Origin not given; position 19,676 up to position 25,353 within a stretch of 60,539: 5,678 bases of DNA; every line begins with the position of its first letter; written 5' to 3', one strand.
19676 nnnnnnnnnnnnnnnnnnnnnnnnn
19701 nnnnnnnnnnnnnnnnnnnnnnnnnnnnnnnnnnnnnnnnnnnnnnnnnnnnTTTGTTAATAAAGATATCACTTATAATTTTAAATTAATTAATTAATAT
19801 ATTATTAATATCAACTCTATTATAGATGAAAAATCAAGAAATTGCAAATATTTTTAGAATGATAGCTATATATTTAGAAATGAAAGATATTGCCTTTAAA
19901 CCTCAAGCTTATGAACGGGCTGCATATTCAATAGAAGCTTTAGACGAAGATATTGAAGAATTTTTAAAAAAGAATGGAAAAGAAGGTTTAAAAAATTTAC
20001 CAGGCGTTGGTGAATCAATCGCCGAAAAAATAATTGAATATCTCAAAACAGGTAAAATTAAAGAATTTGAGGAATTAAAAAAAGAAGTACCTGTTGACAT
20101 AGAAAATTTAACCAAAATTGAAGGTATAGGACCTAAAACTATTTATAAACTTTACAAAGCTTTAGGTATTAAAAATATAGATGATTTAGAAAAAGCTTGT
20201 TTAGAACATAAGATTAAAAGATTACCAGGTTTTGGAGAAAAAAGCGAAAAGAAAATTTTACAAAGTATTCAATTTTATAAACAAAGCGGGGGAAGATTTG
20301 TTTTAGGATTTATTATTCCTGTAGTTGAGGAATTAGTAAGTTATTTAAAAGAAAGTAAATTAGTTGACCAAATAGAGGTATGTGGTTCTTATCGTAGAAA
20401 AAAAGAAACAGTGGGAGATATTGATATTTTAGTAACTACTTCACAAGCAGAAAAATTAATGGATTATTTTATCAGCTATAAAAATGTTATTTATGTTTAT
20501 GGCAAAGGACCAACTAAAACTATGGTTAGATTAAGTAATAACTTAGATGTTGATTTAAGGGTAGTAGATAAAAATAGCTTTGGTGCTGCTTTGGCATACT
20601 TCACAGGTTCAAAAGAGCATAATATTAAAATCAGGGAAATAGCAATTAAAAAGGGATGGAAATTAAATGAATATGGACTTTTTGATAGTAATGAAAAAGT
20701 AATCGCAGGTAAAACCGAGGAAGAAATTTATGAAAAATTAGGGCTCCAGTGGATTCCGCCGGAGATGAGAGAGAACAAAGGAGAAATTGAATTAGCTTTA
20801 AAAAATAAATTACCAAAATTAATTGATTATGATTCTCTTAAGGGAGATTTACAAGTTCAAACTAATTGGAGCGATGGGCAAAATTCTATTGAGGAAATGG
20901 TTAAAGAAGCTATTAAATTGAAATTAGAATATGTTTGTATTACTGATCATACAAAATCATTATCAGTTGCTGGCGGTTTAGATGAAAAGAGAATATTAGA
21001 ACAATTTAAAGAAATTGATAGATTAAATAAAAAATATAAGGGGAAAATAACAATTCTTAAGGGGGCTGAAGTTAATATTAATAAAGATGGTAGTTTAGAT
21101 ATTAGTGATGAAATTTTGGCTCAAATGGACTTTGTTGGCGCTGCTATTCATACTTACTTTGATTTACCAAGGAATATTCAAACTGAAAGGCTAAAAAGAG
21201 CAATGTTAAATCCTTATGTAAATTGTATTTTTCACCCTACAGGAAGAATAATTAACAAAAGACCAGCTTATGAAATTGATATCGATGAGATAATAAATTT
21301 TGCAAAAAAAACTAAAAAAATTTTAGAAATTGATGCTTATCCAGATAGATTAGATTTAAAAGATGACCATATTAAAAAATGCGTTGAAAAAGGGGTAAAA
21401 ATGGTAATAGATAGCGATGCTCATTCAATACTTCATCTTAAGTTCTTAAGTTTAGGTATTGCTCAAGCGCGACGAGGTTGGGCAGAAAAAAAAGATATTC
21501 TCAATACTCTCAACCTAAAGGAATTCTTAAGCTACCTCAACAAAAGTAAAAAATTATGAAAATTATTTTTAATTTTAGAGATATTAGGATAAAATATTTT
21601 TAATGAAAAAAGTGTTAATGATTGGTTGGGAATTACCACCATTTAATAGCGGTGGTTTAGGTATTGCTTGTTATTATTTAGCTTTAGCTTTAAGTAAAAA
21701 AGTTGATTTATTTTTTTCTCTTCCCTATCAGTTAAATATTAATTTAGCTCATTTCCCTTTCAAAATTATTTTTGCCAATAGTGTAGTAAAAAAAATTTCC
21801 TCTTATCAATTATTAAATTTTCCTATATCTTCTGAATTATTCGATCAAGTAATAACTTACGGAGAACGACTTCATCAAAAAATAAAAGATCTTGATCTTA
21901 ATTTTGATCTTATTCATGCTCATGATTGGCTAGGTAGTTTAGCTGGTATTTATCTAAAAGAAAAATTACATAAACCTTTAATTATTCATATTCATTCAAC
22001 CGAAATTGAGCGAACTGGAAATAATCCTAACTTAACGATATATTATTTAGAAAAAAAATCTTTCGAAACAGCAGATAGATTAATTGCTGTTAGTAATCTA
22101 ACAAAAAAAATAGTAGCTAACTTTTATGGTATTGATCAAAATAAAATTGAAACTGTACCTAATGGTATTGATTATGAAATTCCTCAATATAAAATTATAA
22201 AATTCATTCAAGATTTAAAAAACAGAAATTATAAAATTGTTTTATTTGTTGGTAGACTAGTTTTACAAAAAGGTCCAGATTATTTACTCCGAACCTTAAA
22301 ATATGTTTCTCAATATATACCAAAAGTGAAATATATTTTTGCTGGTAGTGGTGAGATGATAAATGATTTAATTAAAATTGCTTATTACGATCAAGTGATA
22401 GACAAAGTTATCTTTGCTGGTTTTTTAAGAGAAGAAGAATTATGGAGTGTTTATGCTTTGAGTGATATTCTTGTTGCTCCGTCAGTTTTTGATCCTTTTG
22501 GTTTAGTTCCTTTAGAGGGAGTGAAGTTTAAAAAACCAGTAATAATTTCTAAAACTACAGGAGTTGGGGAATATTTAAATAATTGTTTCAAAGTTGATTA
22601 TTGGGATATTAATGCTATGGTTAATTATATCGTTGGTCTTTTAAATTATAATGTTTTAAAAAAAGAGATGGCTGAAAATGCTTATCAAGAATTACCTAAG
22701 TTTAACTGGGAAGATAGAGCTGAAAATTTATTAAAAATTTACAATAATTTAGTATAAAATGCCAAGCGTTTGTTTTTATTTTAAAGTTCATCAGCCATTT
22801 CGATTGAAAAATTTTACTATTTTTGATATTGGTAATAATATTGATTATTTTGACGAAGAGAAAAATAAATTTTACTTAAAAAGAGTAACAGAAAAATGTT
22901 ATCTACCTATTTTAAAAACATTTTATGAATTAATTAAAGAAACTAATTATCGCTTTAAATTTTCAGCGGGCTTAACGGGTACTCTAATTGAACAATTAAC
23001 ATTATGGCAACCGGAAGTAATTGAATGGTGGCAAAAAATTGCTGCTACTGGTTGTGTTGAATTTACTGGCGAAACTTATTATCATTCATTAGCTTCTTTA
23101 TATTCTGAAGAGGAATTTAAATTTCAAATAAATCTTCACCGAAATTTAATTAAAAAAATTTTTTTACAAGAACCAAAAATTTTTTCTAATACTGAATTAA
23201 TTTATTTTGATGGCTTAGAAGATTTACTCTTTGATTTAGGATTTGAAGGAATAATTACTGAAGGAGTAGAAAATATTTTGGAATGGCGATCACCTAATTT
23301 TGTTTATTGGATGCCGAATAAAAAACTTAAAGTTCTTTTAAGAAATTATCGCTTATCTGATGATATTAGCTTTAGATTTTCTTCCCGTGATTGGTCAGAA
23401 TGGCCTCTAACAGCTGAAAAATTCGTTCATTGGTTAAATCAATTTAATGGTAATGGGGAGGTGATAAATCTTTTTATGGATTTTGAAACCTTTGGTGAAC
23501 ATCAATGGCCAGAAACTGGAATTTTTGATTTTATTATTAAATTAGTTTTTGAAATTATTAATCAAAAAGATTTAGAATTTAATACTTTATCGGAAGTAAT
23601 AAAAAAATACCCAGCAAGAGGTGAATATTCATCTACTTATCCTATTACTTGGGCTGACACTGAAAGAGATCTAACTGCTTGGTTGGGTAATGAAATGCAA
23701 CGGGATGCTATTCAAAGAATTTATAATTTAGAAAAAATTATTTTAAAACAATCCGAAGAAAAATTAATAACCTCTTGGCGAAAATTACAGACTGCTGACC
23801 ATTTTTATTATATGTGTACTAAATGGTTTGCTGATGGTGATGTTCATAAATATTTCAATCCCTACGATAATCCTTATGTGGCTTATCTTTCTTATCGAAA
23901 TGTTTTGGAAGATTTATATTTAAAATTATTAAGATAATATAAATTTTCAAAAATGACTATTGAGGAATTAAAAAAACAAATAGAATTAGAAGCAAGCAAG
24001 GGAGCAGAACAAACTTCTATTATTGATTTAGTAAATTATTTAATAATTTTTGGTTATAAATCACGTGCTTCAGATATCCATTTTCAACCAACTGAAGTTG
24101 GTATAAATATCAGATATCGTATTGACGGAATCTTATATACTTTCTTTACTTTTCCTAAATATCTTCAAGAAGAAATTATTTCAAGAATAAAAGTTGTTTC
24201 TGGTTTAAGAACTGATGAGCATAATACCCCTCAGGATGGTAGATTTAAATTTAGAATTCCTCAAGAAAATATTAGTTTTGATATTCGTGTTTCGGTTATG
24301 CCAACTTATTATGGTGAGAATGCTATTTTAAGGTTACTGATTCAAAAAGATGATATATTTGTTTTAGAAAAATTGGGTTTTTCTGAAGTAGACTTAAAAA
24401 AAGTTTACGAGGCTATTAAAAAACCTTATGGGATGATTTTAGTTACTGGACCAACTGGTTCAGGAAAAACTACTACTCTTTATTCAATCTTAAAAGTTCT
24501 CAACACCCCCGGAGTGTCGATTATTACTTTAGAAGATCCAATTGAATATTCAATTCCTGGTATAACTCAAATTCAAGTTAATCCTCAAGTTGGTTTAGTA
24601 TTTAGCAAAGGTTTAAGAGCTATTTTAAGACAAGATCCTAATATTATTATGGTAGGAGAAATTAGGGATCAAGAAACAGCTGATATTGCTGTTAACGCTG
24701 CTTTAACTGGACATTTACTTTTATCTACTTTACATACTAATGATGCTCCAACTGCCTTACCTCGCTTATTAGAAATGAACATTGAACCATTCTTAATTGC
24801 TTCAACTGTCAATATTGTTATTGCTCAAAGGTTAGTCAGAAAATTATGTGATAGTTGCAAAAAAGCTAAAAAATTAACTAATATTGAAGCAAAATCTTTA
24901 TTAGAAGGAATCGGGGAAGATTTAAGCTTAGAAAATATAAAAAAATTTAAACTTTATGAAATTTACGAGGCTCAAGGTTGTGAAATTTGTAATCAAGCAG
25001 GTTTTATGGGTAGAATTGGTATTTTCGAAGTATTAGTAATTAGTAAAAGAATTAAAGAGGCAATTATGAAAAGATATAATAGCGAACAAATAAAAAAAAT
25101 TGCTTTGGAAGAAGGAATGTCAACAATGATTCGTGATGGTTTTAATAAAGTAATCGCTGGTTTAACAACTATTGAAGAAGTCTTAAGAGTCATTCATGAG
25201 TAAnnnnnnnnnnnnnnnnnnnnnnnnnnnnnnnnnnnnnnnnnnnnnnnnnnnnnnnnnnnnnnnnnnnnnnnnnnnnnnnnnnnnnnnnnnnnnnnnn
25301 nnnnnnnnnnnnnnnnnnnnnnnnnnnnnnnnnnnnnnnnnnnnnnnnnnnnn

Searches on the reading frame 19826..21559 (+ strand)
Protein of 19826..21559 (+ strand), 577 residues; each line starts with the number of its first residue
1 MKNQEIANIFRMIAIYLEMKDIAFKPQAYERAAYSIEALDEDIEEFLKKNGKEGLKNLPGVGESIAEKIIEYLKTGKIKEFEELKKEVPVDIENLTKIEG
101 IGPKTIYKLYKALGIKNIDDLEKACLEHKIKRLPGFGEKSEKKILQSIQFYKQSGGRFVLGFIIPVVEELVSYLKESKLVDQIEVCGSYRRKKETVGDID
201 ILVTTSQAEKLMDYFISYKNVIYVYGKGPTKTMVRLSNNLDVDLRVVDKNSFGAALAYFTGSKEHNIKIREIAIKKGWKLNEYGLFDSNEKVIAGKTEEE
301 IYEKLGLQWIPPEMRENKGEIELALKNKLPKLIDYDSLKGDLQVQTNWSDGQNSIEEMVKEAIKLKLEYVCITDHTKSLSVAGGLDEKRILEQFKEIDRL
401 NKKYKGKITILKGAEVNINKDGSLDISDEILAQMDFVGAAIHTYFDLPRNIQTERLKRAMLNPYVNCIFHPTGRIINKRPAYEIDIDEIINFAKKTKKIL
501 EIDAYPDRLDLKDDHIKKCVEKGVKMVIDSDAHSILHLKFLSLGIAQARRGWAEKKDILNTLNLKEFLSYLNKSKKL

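Call 71: search_protein_families(library=pfam, proteins=[window:19826-21559:+], max_evalue=0.00001)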
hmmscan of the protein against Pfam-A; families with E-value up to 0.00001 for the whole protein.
window:19826-21559:+ (577 aa): 9 families
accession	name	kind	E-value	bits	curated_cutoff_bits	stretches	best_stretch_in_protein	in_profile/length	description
PF14791.11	DNA_pol_B_thumb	-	3.1e-27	94.6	25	1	255-316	1-63/63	DNA polymerase beta thumb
PF14716.13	HHH_8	-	1.8e-19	70.3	30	1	1-77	1-72/73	Helix-hairpin-helix domain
PF14520.12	HHH_5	-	7.4e-18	65.2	27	1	93-148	2-55/57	Helix-hairpin-helix domain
PF02811.25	PHP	-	1.3e-11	45.6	26.4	1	341-502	1-161/164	PHP domain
PF00633.29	HHH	-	3.6e-10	39.6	24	0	84-109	2-27/30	Helix-hairpin-helix motif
PF14792.12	DNA_pol_B_palm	-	3.5e-08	34.1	25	1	181-210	25-54/113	DNA polymerase beta palm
PF12836.13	HHH_3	-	1.2e-07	32.1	27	0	53-86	14-48/65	Helix-hairpin-helix motif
PF11798.14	IMS_HHH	-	4.8e-06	26.9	24.4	0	128-148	11-30/32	IMS family HHH motif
PF12826.13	HHH_2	-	7.5e-06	26.5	27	0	47-79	29-61/64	Helix-hairpin-helix motif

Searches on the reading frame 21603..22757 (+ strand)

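Call 71: search_protein_families(library=pfam, proteins=[window:21603-22757:+], max_evalue=0.00001)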
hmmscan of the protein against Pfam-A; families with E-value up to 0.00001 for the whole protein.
window:21603-22757:+ (384 aa): 6 families
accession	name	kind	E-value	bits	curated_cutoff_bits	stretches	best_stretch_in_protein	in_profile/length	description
PF00534.26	Glycos_transf_1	-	1.6e-27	96.5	26.4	1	203-362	8-171/172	Glycosyl transferases group 1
PF13439.12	Glyco_transf_4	-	9.1e-21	75.1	28.5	1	76-192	50-169/170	Glycosyltransferase Family 4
PF13692.12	Glyco_trans_1_4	-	1.5e-20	74.3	27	1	211-348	2-141/142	Glycosyl transferases group 1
PF08323.17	Glyco_transf_5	-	3.8e-13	50.2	22.7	1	3-156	1-190/239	Starch synthase catalytic domain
PF13579.12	Glyco_trans_4_4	-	6.5e-10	40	29.7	1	92-188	65-158/158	Glycosyl transferase 4-like domain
PF20706.3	GT4-conflict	-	1.6e-07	31.1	26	1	277-332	272-327/385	Family 4 Glycosyltransferase in conflict systems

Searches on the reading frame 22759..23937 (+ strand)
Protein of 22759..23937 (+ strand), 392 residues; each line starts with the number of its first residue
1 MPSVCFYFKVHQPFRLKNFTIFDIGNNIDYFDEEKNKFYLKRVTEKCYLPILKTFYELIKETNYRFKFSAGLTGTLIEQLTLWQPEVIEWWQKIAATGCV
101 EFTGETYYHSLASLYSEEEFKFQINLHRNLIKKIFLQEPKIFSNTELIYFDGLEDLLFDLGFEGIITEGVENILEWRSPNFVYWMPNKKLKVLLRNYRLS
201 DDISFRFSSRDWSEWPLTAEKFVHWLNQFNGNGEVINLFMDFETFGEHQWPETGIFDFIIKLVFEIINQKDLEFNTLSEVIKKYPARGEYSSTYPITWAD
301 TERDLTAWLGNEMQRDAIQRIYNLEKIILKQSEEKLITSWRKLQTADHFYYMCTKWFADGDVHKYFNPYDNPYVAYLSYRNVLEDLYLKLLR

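Call 71: search_protein_families(library=pfam, proteins=[window:22759-23937:+], max_evalue=0.00001)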
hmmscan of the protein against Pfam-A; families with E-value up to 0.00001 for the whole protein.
window:22759-23937:+ (392 aa): 1 family
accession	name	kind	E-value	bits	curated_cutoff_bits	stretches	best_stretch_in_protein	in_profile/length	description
PF03065.20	Glyco_hydro_57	-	3.8e-73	246.8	21.2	1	6-289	2-287/291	Glycosyl hydrolase family 57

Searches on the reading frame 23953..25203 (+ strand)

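Call 71: search_protein_families(library=pfam, proteins=[window:23953-25203:+], max_evalue=0.00001)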
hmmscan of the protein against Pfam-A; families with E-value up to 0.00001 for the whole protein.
window:23953-25203:+ (416 aa): 1 family
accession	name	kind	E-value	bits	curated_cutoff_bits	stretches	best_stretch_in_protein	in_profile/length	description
PF00437.27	T2SSE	-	4.4e-125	417.6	24.9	1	19-412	4-370/370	Type II/IV secretion system protein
